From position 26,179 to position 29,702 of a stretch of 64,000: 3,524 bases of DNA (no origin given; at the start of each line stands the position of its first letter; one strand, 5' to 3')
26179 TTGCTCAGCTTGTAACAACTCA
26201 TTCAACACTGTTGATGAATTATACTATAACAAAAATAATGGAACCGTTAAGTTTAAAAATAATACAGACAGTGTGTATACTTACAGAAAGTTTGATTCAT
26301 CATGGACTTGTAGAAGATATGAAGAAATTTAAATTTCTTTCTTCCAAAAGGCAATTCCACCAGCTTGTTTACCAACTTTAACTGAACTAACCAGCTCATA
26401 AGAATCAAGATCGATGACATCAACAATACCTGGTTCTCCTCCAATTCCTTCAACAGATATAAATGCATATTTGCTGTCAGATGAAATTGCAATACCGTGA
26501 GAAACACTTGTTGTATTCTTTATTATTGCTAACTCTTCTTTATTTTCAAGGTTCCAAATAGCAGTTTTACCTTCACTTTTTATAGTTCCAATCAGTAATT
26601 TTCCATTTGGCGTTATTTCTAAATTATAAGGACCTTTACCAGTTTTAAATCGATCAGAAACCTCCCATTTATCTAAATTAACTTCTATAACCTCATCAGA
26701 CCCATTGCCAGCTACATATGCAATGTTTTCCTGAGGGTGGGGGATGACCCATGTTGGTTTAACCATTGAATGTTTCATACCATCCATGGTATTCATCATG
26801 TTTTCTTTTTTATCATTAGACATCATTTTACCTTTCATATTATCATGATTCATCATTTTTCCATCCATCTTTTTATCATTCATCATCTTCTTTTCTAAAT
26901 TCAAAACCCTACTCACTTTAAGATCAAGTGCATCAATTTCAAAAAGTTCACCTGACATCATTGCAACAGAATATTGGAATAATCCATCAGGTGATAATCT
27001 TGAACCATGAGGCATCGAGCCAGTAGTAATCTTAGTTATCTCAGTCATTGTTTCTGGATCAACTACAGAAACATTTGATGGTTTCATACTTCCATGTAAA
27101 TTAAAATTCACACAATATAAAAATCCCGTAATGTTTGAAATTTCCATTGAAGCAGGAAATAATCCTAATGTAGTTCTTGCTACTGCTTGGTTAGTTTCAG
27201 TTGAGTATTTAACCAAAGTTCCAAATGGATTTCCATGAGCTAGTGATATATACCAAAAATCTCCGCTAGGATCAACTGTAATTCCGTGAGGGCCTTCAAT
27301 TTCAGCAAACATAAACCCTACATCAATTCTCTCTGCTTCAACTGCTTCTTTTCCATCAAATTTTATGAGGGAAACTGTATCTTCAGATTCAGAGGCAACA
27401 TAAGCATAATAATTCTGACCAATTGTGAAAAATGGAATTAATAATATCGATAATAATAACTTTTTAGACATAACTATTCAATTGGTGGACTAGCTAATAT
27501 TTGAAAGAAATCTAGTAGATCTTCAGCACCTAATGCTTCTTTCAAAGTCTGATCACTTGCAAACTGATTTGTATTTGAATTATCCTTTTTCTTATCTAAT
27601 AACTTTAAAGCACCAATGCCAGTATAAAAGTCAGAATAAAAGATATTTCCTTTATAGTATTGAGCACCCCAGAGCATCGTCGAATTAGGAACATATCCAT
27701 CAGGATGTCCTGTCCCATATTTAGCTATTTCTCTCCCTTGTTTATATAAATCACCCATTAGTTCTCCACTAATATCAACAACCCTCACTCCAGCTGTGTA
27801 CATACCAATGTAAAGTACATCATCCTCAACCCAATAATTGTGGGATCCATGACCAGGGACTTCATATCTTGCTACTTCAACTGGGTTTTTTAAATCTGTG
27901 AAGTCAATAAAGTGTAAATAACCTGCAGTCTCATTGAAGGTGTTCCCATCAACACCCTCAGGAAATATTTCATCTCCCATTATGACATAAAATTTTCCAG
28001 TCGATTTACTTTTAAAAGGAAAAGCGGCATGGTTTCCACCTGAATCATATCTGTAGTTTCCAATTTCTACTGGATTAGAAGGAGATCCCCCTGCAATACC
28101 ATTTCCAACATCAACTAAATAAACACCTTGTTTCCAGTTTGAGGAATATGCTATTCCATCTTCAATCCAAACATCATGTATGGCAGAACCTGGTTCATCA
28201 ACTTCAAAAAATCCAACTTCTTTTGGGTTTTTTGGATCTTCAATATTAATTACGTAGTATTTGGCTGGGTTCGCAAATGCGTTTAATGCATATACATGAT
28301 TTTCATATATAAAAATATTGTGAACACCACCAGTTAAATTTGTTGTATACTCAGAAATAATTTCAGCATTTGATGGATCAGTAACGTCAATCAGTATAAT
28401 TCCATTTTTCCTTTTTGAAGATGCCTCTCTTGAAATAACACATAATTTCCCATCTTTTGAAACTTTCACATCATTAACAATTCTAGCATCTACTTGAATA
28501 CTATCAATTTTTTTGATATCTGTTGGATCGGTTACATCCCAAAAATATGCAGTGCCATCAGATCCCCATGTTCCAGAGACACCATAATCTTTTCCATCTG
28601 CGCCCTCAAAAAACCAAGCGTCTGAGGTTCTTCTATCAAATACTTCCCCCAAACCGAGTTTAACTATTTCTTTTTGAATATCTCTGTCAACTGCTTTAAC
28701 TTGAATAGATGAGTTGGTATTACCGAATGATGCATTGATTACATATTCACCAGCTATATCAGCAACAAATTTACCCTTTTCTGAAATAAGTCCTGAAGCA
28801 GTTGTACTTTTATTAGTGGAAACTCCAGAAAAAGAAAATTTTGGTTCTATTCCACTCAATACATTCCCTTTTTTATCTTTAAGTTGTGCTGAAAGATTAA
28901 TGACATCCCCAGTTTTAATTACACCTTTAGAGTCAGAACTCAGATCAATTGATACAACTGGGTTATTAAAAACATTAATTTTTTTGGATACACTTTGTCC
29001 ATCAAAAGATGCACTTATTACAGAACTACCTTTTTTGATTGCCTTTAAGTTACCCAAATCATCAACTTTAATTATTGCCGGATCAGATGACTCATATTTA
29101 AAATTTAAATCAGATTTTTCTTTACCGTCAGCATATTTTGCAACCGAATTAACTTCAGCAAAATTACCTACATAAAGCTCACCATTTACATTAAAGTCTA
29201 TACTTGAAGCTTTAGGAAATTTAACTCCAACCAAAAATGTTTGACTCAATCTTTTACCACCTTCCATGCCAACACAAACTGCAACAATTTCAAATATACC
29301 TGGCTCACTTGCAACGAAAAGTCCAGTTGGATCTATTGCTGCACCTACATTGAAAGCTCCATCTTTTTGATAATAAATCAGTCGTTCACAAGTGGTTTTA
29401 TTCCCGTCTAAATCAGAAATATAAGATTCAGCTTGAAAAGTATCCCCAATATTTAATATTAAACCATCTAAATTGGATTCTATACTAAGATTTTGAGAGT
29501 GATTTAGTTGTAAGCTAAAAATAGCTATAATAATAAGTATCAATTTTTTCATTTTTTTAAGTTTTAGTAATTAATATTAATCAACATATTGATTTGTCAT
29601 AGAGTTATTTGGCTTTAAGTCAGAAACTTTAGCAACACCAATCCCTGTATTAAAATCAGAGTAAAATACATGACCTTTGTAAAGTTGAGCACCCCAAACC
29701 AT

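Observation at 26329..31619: Three-gene operon consisting only of exported beta-propeller proteins (two Big_2+LVIVD paralogs and a Met-rich YVTN propeller)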

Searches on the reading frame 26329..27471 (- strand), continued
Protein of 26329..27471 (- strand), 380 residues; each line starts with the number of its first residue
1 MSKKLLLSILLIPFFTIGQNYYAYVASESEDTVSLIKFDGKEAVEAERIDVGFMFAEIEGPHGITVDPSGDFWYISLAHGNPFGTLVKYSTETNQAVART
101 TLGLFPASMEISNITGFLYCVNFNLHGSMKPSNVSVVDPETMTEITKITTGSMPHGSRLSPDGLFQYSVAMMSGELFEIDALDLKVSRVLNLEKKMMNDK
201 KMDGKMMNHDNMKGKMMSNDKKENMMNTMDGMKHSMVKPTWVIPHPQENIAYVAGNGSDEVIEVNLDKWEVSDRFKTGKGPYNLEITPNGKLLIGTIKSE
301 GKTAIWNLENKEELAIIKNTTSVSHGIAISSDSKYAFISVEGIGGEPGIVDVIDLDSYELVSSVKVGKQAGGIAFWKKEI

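Call 90: search_solved_structures(query=A7, max_evalue=1, show_alignments=2)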
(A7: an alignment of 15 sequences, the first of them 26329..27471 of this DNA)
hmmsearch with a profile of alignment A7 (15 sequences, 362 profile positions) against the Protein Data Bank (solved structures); distinct sequences matched with E-value up to 1: 61 (the best 60 are shown).
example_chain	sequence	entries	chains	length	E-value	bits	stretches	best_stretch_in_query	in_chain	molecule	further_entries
1l0q_A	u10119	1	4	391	1.6e-23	86.4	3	221-356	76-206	Surface layer protein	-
5c2v_B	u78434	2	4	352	9.3e-20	74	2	220-346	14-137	HYDRAZINE SYNTHASE BETA SUBUNIT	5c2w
3vgz_A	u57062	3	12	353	8.8e-12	47.7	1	129-284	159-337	Uncharacterized protein YncE | PQQ-dependent catabolism-associated beta-propeller protein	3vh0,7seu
6tv2_A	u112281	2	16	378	3e-08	36.1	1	210-296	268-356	Protein NirF | Protein NirF,Protein NirF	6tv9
3bws_A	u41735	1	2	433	4.6e-06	28.9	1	227-320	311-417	protein Lp49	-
3u4y_A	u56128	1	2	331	2.2e-05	26.7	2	246-357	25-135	uncharacterized protein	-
3fvz_A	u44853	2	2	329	5.2e-05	25.5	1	85-166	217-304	Peptidyl-glycine alpha-amidating monooxygenase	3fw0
2qc5_A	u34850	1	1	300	0.00016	23.9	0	47-76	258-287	Streptogramin B lactonase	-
5yzv_A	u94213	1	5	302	0.00017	23.7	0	261-317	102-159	Probable serine/threonine-protein kinase PkwA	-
5wm0_A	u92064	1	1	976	0.002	20.2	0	85-166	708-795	Peptidyl-glycine alpha-amidating monooxygenase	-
8baz_A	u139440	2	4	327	0.0024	20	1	24-125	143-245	Surface layer protein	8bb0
3dsm_A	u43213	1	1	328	0.0026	19.9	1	24-125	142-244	uncharacterized protein BACUNI_02894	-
2z2p_A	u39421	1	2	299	0.0028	19.8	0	258-317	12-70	Virginiamycin B lyase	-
8bai_A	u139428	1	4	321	0.0028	19.8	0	73-117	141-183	Surface layer protein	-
8bmy_A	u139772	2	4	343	0.003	19.7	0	24-124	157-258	Putative surface layer protein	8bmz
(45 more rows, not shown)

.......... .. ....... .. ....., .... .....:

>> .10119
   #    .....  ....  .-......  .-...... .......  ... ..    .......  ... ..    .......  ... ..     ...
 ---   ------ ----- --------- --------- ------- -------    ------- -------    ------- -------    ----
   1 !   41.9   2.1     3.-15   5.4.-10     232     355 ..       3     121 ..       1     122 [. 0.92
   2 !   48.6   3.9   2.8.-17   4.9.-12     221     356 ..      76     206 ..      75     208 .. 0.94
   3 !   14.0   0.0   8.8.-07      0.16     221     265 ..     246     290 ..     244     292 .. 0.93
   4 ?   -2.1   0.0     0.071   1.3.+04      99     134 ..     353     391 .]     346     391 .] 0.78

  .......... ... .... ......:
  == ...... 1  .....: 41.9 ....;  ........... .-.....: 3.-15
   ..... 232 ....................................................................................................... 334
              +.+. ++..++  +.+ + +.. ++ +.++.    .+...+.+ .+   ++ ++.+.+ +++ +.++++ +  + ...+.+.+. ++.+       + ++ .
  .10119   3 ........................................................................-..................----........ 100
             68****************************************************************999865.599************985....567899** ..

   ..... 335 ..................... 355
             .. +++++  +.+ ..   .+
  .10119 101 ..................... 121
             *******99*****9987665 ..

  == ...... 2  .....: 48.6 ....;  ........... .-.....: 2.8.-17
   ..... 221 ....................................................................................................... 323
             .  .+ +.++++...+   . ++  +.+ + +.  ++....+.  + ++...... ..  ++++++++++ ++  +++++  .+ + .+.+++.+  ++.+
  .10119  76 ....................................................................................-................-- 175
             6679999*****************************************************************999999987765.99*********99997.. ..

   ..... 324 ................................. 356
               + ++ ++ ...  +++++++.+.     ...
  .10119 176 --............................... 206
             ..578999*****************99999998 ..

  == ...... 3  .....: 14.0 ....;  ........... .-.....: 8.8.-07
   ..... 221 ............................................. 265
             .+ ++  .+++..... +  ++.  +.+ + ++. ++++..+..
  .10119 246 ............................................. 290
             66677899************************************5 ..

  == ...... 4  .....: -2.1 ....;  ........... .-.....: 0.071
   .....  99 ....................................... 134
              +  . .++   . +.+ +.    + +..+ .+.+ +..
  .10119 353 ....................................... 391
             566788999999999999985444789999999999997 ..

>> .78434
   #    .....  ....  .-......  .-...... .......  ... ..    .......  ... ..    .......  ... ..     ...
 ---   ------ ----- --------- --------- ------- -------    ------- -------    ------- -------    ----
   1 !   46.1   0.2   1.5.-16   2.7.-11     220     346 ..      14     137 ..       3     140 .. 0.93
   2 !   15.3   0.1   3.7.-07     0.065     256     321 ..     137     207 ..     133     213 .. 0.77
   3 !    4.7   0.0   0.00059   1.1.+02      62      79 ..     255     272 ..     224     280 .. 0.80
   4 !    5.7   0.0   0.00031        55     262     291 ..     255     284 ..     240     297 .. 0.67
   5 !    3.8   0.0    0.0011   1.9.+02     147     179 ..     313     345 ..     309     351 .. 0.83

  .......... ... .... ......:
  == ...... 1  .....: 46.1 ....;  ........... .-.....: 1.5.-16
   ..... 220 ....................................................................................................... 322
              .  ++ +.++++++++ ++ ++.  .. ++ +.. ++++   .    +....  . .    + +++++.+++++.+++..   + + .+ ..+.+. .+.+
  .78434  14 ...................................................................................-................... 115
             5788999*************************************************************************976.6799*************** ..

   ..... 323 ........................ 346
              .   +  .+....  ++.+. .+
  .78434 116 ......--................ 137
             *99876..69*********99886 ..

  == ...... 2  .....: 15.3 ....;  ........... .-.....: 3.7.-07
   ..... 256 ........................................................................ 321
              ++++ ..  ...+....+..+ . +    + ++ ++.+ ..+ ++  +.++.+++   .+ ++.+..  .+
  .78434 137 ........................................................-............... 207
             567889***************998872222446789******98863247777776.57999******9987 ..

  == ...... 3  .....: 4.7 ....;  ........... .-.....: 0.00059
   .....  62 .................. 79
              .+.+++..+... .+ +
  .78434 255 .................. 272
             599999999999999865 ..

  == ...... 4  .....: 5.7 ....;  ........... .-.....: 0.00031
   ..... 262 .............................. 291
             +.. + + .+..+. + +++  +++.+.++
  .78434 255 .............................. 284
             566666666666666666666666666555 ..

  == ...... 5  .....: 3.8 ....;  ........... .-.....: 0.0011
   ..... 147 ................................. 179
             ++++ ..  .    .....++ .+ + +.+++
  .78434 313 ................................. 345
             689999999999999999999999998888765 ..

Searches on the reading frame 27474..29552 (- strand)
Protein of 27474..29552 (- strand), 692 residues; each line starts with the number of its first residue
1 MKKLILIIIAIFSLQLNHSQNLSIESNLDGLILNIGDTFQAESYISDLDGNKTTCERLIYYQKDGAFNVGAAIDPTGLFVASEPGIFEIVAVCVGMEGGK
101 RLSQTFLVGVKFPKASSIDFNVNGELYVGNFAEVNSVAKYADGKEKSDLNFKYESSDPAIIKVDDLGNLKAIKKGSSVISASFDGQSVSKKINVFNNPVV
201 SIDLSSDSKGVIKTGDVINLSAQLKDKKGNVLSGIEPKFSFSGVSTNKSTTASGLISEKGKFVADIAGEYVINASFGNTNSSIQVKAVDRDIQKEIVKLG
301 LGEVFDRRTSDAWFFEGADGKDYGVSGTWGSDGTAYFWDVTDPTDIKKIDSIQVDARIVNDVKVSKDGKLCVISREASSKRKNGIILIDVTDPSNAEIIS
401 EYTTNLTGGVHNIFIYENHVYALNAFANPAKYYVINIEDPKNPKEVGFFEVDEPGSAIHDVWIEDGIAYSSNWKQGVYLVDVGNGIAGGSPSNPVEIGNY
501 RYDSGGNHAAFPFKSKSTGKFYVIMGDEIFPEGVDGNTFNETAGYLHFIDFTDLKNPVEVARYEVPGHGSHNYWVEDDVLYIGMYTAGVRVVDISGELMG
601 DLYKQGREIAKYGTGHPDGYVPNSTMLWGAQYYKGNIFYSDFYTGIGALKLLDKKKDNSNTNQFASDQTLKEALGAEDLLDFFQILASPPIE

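Call 3: search_protein_families(library=pfam, proteins=[window:27474-29552:-], max_evalue=0.1)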
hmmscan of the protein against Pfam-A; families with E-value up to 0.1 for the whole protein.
window:27474-29552:- (692 aa): 3 families
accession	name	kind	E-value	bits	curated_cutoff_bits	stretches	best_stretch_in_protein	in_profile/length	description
PF08309.17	LVIVD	-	0.0019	17.9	20.2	0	459-500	5-40/42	LVIVD repeat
PF02369.22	Big_1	-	0.0079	16.7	34.9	1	216-286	17-91/93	Bacterial Ig-like domain (group 1)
PF02368.24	Big_2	-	0.05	14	22.8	0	145-181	30-66/79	Bacterial Ig-like domain (group 2)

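Call 4: search_protein_families(library=ncbifam, proteins=[window:27474-29552:-], max_evalue=0.1)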
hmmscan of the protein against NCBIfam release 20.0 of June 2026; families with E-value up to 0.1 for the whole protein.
window:27474-29552:- (692 aa): 2 families
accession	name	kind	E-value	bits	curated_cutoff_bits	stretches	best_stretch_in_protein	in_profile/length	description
TIGR04312.1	choice_anch_B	subfamily_domain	8.7e-18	64.7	100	1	302-646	24-359/364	choice-of-anchor B family protein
NF052453.1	MthilOxMtoX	equivalog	0.017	13.6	650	1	331-372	309-349/408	methanethiol oxidase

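Call 7: search_solved_structures(query=window:27474-29552:-, max_evalue=1, show_alignments=2)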
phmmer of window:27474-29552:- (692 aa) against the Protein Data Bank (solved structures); distinct sequences matched with E-value up to 1: 4.
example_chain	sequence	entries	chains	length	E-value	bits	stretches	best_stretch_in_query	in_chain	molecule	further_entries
4uid_A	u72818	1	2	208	0.095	14.3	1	148-262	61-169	SURFACE LAYER PROTEIN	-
6n1a_A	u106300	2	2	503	0.24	13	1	145-200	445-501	Carbohydrate-binding protein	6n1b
4e9l_A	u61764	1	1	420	0.58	11.7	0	207-266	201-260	Attaching and effacing protein, pathogenesis factor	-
28nt_W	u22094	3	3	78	0.8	11.3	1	562-609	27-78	Large ribosomal subunit protein bL28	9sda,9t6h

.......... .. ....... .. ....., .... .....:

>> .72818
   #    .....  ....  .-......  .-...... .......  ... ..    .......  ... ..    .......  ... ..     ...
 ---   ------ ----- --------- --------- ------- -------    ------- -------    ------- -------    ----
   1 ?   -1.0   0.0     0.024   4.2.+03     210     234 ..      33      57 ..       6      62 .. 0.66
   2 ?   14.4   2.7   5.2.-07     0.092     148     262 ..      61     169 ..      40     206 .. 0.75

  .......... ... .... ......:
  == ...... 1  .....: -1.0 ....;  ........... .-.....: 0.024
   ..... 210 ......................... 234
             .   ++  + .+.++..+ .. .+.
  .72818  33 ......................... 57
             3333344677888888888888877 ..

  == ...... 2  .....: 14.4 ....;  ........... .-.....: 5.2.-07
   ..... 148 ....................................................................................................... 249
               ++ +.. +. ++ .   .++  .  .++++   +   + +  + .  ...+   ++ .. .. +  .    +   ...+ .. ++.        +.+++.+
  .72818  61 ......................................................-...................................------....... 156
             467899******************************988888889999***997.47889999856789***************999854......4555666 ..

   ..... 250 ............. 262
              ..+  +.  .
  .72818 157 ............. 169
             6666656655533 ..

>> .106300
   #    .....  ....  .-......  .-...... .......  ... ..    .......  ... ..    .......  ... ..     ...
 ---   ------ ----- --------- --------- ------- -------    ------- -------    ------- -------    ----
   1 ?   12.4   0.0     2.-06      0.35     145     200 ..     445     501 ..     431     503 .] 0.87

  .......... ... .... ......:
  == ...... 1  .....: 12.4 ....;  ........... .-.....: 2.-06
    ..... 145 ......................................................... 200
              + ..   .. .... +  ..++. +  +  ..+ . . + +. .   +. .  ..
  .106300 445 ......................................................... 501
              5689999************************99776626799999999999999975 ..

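Call 9: find_homologous_proteins(query=window:27474-29552:-, max_evalue=0.00001)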
Query window:27474-29552:- (692 aa): 4188 proteins with E <= 0.00001 among 8000 candidates; the best 120 are listed.
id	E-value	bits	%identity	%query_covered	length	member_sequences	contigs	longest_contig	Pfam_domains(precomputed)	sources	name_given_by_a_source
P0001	0.0e+0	1531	98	100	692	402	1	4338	-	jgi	-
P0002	0.0e+0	1429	91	100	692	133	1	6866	-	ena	-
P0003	0.0e+0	1209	75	100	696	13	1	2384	-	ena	-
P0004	0.0e+0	1022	68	97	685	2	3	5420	-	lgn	-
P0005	1.3e-296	1004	67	96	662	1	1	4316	-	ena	-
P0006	9.6e-296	1001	64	100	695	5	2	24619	-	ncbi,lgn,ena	-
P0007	1.6e-285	967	61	100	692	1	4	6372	PF08309.18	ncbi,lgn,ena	-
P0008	6.3e-285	965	61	100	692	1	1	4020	PF08309.18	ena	-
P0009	1.6e-284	964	61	100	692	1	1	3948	PF08309.18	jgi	jgi:hypothetical protein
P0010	2.1e-284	963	61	100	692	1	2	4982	PF08309.18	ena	-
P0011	2.2e-284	963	61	100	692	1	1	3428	-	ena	-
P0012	2.8e-284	963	61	100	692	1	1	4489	-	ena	-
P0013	2.9e-284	963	61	100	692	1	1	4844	PF08309.18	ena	-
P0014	3.0e-284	963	61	100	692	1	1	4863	PF08309.18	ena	-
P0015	3.0e-284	963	61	100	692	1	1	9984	PF08309.18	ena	-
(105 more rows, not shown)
